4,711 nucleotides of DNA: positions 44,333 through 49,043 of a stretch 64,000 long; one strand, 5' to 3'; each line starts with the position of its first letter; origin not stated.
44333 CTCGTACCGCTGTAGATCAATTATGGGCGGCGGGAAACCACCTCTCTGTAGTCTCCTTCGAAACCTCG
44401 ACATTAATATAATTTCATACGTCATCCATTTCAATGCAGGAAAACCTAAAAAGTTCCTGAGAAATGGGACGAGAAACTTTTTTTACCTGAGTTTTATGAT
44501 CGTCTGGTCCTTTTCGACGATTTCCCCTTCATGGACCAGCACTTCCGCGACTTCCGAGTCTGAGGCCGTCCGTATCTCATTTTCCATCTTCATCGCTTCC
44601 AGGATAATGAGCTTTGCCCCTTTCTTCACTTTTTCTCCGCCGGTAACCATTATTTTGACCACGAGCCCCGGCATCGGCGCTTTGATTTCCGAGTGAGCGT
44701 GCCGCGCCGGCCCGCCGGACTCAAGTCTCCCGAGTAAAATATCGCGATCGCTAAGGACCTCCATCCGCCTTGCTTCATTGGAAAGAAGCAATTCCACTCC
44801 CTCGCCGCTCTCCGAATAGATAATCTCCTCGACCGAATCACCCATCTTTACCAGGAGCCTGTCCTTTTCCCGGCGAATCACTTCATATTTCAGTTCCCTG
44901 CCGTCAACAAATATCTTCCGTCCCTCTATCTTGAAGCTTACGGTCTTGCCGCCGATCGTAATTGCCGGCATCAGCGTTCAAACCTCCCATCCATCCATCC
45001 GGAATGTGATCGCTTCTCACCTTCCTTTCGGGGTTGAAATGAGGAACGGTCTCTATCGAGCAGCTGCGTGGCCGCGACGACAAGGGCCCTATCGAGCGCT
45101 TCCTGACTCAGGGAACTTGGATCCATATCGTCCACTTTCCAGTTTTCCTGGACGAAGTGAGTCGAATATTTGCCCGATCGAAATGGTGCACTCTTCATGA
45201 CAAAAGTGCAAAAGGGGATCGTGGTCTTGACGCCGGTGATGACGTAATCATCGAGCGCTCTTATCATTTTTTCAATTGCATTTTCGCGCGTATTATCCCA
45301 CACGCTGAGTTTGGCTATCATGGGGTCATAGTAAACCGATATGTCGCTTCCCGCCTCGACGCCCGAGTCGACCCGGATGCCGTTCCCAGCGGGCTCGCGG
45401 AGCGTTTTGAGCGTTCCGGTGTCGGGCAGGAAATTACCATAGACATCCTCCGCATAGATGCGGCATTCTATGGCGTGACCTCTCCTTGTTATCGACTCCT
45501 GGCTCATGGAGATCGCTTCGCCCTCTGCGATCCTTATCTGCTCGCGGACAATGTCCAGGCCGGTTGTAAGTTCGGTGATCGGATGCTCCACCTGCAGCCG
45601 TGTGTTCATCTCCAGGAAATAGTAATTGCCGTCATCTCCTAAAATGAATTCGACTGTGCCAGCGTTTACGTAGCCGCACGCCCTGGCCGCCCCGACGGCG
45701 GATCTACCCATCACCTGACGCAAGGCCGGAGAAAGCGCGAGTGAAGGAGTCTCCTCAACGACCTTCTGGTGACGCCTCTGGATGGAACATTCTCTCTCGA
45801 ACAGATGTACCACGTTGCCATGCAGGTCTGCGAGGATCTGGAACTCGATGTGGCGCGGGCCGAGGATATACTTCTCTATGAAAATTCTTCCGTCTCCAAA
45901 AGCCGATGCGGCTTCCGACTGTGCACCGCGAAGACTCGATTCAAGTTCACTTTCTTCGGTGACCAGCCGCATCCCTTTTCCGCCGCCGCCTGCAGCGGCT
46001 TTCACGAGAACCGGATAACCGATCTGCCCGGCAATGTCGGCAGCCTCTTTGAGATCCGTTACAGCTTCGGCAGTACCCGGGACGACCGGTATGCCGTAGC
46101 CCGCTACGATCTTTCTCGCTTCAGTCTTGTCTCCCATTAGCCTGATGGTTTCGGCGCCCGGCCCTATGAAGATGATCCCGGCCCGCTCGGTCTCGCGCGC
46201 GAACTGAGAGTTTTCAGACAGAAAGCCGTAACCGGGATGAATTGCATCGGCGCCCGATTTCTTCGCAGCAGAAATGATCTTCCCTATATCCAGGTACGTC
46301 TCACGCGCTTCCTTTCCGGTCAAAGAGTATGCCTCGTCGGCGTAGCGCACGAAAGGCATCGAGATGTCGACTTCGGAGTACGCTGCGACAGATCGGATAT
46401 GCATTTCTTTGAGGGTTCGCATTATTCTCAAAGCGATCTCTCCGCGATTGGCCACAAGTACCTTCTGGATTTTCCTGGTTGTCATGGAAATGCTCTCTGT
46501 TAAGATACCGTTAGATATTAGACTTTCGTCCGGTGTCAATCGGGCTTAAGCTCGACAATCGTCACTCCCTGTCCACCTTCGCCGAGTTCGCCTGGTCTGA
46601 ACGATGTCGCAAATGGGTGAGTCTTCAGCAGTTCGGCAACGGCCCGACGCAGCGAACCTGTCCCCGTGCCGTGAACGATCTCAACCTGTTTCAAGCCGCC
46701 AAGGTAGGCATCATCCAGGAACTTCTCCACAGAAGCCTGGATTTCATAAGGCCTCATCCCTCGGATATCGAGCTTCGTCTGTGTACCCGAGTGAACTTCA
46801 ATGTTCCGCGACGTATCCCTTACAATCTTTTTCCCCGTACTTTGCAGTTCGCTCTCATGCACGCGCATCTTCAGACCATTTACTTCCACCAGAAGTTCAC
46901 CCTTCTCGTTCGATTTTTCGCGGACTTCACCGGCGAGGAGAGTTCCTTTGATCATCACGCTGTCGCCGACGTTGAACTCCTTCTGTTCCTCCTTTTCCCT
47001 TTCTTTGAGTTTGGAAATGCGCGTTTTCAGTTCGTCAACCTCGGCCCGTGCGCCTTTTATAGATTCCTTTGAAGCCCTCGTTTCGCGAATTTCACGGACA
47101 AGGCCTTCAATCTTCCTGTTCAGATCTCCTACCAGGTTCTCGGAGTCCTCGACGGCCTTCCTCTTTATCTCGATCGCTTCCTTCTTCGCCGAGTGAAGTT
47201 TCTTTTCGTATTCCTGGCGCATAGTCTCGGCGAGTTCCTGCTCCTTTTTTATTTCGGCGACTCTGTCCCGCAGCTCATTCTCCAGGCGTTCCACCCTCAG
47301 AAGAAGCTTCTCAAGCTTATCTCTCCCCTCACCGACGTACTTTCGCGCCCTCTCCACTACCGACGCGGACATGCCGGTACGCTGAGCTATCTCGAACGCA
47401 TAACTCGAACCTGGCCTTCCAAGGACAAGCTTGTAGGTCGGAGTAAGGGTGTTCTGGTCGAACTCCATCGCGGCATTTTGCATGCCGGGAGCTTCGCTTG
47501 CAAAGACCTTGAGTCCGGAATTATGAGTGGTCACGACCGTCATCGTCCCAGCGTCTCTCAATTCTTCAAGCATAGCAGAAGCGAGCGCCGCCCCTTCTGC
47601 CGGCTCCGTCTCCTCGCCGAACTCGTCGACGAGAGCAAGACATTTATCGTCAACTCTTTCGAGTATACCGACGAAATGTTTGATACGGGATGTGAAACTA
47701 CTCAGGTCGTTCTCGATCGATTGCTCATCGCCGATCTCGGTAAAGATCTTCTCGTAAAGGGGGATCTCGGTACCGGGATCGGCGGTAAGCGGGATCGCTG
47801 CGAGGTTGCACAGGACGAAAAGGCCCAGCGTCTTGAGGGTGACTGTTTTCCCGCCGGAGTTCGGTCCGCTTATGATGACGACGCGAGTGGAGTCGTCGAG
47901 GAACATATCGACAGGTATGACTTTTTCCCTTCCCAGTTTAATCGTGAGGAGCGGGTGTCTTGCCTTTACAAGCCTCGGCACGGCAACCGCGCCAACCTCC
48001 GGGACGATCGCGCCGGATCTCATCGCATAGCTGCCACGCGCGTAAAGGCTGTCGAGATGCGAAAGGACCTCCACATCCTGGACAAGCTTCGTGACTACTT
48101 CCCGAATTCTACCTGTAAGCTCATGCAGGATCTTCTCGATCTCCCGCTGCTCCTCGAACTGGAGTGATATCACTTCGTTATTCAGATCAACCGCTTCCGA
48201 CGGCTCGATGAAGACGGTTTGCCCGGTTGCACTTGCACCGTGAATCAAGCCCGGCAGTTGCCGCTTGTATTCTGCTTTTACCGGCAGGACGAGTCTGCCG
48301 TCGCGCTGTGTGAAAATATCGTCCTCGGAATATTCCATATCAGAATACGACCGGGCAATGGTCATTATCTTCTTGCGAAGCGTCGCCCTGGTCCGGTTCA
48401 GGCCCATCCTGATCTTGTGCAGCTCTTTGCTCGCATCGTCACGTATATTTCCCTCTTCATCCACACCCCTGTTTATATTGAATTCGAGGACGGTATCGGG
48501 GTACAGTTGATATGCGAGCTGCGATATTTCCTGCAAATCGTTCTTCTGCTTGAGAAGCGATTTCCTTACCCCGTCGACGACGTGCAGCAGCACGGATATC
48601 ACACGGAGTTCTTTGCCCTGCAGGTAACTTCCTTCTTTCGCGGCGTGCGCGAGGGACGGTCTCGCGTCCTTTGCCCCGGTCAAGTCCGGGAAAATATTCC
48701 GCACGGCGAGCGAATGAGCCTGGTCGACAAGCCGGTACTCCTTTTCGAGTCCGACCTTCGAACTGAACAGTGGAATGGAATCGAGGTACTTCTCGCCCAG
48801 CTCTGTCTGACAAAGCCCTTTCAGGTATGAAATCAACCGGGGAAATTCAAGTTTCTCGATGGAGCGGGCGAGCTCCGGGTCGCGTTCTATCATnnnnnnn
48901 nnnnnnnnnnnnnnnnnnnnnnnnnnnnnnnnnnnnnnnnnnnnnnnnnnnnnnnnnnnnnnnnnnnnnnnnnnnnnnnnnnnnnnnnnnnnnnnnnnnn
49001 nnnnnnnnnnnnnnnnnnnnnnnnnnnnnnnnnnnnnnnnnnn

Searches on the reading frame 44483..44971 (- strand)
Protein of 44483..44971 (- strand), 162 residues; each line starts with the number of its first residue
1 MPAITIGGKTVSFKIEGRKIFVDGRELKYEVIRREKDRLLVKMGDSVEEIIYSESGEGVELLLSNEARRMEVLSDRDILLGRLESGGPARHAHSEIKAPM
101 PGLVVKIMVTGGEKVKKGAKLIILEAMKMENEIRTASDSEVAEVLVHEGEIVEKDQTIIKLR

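Call 4: search_protein_families(library=pfam, proteins=[window:44483-44971:-], max_evalue=0.01)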
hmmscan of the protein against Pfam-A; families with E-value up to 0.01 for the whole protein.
window:44483-44971:- (162 aa): 3 families
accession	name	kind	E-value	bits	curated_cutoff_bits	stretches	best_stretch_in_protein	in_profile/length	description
PF00364.28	Biotin_lipoyl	-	9.4e-16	57.9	22.1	1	95-161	2-73/73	Biotin-requiring enzyme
PF13533.13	Biotin_lipoyl_2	-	1.1e-07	32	29.8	0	95-124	2-31/32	Biotin-lipoyl like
PF16576.10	HlyD_D23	-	0.00055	19.7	30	1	62-125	78-140/214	Barrel-sandwich domain of CusB or HlyD membrane-fusion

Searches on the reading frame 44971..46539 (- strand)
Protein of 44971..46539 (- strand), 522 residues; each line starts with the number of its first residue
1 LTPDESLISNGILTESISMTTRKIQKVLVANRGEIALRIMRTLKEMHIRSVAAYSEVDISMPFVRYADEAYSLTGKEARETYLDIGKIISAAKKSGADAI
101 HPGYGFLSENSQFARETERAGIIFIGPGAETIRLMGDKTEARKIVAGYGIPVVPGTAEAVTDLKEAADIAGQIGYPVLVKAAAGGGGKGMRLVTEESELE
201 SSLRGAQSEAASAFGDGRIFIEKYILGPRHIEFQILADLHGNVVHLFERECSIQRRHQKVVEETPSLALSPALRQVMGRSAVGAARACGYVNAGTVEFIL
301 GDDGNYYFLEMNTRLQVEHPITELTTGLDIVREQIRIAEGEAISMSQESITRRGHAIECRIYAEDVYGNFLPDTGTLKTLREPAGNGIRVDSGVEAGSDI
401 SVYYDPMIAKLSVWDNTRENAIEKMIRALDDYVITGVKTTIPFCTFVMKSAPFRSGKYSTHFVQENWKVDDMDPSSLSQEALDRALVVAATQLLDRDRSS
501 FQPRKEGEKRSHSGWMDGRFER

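Call 4: search_protein_families(library=pfam, proteins=[window:44971-46539:-], max_evalue=0.01)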
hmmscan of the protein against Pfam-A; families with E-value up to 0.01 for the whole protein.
window:44971-46539:- (522 aa): 9 families
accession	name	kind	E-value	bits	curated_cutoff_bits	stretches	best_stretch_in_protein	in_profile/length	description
PF02786.22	CPSase_L_D2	-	4.1e-77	258.9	19.8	1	137-344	1-209/211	Carbamoyl-phosphate synthase L chain, ATP binding domain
PF00289.28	Biotin_carb_N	-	3e-44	150.4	25.5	1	24-132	2-110/110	Biotin carboxylase, N-terminal domain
PF02785.25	Biotin_carb_C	-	1.7e-39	134.7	32.4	1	358-464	1-107/108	Biotin carboxylase C-terminal domain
PF07478.18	Dala_Dala_lig_C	-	8e-09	35.7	24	1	149-313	6-174/204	D-ala D-ala ligase C-terminus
PF13549.11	ATP-grasp_5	-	1.6e-05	24.8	27.6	1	137-182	11-54/221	ATP-grasp domain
PF02222.28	ATP-grasp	-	3.7e-05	23.9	27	1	159-311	15-159/179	ATP-grasp domain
PF08443.16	RimK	-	0.00061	19.9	21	1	137-333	3-183/188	RimK-like ATP-grasp domain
PF01071.24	GARS_A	-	0.0018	18.6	27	1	137-242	2-103/194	Phosphoribosylglycinamide synthetase, ATP-grasp (A) domain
PF14397.11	ATPgrasp_ST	-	0.0031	17.2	31.4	0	132-202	16-88/278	Sugar-transfer associated ATP-grasp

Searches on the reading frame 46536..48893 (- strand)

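Call 4: search_protein_families(library=pfam, proteins=[window:46536-48893:-], max_evalue=0.01)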
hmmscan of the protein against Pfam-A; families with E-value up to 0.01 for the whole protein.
window:46536-48893:- (785 aa): 5 families
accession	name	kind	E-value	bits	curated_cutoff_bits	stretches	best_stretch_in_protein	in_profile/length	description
PF01713.27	Smr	-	5.2e-24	84.6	25.7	1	708-783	1-77/77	Smr domain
PF00488.27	MutS_V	-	1.1e-23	84.7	30.2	1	339-519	1-183/188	MutS domain V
PF20297.4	MSSS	-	7.5e-07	29.2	26.8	1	642-683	1-42/42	MutS2 and Smr-associated SH3 domain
PF13401.12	AAA_22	-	0.00011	22.9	27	1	335-447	4-106/130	AAA domain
PF02996.22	Prefoldin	-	0.0081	16.5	23.2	1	601-652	4-55/120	Prefoldin subunit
